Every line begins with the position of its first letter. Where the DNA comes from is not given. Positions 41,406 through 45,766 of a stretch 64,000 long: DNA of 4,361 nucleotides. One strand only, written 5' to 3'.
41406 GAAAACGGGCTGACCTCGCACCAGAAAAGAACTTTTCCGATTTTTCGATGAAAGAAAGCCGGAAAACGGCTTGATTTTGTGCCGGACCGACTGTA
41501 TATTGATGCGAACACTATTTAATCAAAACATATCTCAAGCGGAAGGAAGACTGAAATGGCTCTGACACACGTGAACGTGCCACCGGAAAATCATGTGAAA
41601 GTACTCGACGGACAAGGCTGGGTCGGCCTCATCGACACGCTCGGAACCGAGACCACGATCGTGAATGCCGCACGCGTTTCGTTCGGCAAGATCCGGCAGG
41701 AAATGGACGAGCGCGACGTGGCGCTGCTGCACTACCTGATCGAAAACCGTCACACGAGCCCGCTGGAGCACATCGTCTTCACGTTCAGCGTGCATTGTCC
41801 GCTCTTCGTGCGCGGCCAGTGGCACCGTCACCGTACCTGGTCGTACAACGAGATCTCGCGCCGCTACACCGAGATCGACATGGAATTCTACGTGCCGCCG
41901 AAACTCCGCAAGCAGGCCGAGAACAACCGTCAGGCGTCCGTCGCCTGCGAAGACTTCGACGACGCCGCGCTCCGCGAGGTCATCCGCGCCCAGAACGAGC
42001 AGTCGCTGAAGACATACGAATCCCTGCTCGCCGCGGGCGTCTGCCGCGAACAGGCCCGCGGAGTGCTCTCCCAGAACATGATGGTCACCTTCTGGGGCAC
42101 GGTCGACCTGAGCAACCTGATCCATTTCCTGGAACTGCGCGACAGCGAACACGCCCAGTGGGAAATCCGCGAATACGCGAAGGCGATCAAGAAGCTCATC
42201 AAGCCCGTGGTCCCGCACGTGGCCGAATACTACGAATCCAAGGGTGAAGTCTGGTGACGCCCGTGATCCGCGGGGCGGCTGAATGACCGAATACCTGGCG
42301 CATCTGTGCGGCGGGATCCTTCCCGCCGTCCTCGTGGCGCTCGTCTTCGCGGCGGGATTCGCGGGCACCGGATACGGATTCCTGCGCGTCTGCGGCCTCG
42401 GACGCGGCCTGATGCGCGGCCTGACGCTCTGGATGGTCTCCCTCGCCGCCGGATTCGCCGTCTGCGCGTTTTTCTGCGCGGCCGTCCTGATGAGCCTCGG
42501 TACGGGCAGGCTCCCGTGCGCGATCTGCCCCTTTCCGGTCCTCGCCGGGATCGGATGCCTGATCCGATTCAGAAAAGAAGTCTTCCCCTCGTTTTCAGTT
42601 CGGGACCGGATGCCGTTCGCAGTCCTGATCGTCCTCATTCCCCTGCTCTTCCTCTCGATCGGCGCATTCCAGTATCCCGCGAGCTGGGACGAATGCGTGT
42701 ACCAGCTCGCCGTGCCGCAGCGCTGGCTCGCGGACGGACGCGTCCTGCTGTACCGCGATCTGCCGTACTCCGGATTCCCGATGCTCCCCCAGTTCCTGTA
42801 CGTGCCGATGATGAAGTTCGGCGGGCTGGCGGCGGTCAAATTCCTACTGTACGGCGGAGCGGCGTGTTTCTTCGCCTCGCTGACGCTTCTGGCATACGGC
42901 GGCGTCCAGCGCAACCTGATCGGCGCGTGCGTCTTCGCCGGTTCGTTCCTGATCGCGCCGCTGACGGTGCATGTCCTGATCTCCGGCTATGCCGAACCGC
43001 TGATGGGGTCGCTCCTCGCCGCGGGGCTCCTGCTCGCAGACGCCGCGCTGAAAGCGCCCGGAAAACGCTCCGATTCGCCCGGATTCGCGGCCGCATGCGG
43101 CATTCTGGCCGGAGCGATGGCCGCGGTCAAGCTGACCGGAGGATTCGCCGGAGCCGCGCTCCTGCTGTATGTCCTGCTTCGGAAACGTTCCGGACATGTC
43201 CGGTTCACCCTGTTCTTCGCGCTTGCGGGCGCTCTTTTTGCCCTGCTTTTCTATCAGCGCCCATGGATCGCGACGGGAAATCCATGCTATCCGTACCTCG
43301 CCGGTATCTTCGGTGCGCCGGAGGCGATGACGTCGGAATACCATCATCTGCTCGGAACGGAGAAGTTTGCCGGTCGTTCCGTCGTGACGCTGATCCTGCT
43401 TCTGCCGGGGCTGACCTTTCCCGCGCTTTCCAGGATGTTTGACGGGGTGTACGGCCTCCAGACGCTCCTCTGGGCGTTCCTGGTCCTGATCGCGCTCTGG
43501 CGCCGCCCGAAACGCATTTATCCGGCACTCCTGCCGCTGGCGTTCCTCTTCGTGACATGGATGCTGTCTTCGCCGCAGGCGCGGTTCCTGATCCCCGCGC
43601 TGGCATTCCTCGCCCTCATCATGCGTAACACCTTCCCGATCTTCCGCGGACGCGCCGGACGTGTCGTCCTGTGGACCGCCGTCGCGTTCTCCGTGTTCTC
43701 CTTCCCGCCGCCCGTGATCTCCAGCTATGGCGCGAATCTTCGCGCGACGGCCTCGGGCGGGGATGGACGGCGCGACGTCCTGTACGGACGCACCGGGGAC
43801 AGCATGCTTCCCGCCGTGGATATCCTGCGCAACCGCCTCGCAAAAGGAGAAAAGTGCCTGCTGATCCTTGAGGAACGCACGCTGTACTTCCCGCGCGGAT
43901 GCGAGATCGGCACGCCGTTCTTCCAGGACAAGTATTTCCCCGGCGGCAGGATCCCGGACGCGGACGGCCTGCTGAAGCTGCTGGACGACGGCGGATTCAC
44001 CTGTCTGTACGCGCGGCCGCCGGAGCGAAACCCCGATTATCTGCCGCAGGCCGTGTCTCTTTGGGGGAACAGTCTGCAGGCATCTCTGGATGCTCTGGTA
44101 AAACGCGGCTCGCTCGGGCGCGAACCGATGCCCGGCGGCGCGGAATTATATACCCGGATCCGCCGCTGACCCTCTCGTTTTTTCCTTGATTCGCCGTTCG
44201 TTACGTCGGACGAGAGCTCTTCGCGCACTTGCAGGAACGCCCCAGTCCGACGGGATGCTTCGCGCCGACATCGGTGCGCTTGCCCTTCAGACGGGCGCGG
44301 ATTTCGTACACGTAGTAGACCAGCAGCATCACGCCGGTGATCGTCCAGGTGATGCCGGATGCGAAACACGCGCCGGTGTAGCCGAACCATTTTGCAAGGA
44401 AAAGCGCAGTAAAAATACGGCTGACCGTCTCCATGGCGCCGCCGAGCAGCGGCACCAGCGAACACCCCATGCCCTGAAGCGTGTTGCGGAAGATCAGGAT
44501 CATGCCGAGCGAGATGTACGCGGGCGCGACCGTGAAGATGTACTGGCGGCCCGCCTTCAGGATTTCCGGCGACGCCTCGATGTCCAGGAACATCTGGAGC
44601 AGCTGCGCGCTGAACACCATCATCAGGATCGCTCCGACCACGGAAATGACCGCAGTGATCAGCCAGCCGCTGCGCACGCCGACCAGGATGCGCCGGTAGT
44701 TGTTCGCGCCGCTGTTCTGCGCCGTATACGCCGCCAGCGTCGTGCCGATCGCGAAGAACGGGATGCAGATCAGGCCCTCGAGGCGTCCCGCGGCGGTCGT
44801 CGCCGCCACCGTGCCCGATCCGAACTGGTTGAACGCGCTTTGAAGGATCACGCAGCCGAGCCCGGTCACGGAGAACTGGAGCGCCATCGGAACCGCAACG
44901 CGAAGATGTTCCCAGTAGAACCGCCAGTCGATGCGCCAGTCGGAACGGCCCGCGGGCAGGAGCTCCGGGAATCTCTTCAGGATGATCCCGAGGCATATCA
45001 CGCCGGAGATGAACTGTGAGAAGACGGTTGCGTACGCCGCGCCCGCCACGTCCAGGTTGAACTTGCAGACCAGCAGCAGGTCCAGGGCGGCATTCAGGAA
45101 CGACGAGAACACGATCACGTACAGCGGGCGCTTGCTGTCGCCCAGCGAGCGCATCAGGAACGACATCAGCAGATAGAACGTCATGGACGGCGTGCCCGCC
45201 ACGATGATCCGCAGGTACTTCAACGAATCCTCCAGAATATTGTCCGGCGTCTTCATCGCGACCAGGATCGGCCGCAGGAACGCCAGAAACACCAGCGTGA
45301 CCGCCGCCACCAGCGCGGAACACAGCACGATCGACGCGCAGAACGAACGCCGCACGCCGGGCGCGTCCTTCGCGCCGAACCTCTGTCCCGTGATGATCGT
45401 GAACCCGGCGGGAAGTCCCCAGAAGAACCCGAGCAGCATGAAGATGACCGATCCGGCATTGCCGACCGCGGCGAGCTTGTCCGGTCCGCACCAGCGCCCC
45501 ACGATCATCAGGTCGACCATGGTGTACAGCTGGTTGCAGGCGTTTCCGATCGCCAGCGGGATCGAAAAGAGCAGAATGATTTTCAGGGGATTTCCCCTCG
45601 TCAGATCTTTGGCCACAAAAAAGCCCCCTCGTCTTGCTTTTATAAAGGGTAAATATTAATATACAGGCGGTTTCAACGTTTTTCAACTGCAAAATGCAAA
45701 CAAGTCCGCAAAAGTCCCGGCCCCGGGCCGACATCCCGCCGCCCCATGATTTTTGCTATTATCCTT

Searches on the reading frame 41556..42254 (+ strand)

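Call 9: search_protein_families(library=pfam, proteins=[window:41556-42254:+], max_evalue=0.001)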
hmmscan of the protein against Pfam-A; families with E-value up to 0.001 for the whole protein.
window:41556-42254:+ (233 aa): 1 family
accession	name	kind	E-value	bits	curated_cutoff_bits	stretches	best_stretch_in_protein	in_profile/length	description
PF02511.20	Thy1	-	8.9e-53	179.4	24.8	1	25-221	2-191/191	Thymidylate synthase complementing protein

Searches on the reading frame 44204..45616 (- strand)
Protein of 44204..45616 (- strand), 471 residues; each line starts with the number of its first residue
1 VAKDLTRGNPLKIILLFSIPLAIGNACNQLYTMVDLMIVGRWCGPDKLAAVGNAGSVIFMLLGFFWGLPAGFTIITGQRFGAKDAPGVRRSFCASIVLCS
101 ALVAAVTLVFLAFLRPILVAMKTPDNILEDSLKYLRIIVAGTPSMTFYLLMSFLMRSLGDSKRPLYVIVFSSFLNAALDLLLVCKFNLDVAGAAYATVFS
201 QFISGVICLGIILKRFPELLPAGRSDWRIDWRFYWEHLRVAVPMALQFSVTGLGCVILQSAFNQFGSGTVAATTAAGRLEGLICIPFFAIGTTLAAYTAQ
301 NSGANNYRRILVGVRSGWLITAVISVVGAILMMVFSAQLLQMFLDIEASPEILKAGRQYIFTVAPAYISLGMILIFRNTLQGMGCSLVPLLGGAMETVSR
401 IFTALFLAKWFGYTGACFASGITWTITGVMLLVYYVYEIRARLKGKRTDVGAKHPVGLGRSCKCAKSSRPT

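Call 9: search_protein_families(library=pfam, proteins=[window:44204-45616:-], max_evalue=0.001)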
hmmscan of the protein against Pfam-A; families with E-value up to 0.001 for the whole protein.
window:44204-45616:- (471 aa): 2 families
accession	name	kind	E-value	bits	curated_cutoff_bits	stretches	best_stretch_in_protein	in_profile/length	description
PF01554.23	MatE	-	2.7e-47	160.9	24.9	2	20-180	1-160/161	MatE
PF03023.19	MurJ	-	4.2e-05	22.8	27.4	1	80-216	265-403/451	Lipid II flippase MurJ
